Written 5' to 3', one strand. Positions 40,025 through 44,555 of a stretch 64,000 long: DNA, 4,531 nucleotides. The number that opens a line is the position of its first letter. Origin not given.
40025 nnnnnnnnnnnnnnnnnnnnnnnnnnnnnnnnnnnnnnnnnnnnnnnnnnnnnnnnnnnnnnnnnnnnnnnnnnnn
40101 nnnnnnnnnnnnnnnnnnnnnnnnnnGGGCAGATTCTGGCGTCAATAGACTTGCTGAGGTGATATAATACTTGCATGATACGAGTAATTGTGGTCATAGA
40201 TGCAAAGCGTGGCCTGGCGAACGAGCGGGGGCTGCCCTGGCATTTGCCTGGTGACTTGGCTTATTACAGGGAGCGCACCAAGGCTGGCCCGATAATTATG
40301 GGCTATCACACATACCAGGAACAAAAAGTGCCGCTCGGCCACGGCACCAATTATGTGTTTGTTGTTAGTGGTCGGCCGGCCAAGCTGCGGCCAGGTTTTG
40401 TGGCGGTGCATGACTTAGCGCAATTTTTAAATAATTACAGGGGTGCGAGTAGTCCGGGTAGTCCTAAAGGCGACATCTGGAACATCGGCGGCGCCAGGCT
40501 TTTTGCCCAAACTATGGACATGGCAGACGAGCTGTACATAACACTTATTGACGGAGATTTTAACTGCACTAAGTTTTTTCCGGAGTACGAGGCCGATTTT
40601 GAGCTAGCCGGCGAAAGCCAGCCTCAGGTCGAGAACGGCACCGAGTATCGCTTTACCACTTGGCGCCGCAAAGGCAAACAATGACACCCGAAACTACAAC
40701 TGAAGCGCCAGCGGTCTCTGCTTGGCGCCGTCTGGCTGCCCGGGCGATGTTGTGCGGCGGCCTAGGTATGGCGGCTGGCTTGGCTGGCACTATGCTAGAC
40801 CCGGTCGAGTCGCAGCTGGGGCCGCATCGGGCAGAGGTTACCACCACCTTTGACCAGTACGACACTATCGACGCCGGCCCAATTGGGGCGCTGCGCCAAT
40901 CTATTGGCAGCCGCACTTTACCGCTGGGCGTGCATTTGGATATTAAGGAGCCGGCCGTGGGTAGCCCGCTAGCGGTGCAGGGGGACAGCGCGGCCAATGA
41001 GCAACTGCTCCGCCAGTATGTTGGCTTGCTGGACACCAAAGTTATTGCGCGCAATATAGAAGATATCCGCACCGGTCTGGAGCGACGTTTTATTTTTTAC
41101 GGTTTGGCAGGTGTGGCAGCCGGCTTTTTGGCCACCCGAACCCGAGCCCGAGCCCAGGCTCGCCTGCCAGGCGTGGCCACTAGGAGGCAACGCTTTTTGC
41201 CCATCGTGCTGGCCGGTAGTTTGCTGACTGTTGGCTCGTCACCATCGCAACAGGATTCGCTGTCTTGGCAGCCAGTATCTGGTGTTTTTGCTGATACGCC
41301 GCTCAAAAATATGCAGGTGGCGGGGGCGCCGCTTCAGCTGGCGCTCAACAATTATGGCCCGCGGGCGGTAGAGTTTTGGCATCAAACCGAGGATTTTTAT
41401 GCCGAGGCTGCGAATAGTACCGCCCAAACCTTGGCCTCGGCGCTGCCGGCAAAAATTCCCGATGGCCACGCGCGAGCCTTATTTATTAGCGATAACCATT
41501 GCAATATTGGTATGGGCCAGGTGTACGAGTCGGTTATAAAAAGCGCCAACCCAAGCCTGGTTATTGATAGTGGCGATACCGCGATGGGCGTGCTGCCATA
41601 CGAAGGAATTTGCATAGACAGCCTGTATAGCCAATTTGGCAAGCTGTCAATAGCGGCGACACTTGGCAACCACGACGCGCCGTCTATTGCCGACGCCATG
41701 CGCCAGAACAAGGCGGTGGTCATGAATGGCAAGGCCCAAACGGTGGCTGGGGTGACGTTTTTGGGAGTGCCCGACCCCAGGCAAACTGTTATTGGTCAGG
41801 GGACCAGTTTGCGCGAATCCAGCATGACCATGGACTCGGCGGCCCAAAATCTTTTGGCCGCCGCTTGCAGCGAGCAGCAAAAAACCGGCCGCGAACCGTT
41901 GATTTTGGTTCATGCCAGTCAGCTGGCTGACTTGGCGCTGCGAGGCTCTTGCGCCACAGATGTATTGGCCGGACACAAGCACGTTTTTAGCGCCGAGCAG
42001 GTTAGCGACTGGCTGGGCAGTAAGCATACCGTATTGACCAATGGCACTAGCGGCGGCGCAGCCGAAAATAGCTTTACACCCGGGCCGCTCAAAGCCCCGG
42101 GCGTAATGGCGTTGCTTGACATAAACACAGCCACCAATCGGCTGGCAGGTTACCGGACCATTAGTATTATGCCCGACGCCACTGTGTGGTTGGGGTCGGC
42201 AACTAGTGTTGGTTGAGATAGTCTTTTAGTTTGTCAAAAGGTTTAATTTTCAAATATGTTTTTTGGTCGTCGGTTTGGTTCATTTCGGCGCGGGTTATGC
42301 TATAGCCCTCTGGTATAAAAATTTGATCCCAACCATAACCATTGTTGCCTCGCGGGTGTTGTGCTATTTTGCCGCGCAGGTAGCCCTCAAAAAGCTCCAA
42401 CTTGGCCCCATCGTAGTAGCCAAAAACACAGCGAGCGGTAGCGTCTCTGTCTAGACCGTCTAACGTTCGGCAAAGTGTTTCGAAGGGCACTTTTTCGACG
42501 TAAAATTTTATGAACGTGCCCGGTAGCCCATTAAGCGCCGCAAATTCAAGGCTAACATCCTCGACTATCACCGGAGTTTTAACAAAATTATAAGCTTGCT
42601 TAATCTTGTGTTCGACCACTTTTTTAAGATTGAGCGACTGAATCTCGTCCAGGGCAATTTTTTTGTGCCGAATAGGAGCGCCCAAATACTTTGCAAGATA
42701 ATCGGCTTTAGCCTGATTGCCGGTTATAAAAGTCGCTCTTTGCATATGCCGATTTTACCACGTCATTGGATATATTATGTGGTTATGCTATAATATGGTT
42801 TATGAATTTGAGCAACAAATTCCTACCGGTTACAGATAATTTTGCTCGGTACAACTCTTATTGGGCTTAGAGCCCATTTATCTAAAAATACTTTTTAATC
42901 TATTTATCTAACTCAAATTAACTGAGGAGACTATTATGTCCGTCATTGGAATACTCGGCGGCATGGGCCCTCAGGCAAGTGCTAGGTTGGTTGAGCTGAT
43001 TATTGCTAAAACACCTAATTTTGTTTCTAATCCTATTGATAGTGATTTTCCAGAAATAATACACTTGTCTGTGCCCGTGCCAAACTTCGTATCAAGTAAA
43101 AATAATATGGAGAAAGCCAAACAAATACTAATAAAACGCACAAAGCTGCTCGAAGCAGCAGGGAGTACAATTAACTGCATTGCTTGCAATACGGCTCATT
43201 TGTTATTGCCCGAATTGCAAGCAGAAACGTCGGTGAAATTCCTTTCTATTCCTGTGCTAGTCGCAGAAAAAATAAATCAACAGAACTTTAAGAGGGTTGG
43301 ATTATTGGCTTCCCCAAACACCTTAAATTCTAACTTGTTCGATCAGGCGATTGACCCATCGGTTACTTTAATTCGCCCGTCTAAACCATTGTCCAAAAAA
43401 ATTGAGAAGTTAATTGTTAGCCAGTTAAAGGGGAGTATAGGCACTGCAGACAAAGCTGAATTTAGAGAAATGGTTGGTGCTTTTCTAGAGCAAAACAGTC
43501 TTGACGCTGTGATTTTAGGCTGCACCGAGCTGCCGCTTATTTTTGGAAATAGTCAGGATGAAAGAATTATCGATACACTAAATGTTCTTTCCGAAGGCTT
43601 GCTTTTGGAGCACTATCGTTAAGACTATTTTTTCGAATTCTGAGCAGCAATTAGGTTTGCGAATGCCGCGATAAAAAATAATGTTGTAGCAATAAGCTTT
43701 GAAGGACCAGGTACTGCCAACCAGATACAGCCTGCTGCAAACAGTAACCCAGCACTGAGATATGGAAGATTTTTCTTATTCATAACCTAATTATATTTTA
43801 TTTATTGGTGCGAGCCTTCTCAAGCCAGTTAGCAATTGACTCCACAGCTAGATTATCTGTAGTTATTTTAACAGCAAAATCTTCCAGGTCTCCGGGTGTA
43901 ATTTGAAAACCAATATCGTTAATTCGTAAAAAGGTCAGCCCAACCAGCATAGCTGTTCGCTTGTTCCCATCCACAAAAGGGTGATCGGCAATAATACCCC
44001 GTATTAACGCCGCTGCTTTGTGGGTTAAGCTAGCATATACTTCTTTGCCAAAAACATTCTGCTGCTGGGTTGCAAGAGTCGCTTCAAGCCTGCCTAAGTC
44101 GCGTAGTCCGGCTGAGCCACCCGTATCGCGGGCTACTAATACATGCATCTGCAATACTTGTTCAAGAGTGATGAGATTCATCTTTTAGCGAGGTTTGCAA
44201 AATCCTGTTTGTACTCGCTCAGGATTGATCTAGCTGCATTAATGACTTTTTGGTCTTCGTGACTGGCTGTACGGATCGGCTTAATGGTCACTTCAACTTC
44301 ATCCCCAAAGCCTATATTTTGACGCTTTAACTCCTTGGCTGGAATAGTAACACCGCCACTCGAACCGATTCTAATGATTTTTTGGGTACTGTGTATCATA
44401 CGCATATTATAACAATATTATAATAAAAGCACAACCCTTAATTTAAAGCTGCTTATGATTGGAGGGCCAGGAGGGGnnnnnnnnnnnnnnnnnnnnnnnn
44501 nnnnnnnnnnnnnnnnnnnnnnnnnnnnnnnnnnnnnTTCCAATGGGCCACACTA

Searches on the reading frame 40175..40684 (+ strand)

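Call 75: search_protein_families(library=pfam, proteins=[window:40175-40684:+], max_evalue=0.001)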
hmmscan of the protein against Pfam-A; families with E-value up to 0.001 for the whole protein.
window:40175-40684:+ (169 aa): 1 family
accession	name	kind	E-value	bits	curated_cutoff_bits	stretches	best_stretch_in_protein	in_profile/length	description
PF00186.24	DHFR_1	-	2.3e-28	99.3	25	1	1-165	1-159/159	Dihydrofolate reductase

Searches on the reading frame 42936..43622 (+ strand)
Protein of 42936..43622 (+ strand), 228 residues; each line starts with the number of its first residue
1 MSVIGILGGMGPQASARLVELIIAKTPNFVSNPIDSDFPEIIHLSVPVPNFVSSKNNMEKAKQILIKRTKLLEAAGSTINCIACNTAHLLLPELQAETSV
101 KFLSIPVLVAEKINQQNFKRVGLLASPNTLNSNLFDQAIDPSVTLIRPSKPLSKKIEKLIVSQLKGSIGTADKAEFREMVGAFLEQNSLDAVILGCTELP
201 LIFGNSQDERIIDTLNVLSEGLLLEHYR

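Call 51: search_protein_families(library=pfam, proteins=[window:42936-43622:+], max_evalue=0.001)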
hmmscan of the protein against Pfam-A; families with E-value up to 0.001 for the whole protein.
window:42936-43622:+ (228 aa): 1 family
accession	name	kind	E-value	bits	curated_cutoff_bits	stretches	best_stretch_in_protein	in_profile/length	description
PF01177.27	Asp_Glu_race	-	3.7e-26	92.7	31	1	7-214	1-203/211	Asp/Glu/Hydantoin racemase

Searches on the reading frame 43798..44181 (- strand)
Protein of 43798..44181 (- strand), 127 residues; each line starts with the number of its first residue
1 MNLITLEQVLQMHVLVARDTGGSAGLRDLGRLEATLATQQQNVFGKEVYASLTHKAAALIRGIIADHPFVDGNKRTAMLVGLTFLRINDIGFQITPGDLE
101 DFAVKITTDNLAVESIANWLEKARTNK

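Call 51: search_protein_families(library=pfam, proteins=[window:43798-44181:-], max_evalue=0.001)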
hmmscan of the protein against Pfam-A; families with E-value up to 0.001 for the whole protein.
window:43798-44181:- (127 aa): 1 family
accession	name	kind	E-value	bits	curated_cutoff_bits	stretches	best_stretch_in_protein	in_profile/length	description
PF02661.23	Fic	-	4.6e-15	56.7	24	1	4-85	2-93/93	Fic/DOC family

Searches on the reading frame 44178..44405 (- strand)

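Call 75: search_protein_families(library=pfam, proteins=[window:44178-44405:-], max_evalue=0.001)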
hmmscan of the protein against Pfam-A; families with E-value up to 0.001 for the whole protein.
window:44178-44405:- (75 aa): 1 family
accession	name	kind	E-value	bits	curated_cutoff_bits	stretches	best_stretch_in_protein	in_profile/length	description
PF04014.23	MazE_antitoxin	-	7.7e-05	23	24.7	1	12-41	3-32/48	Antidote-toxin recognition MazE, bacterial antitoxin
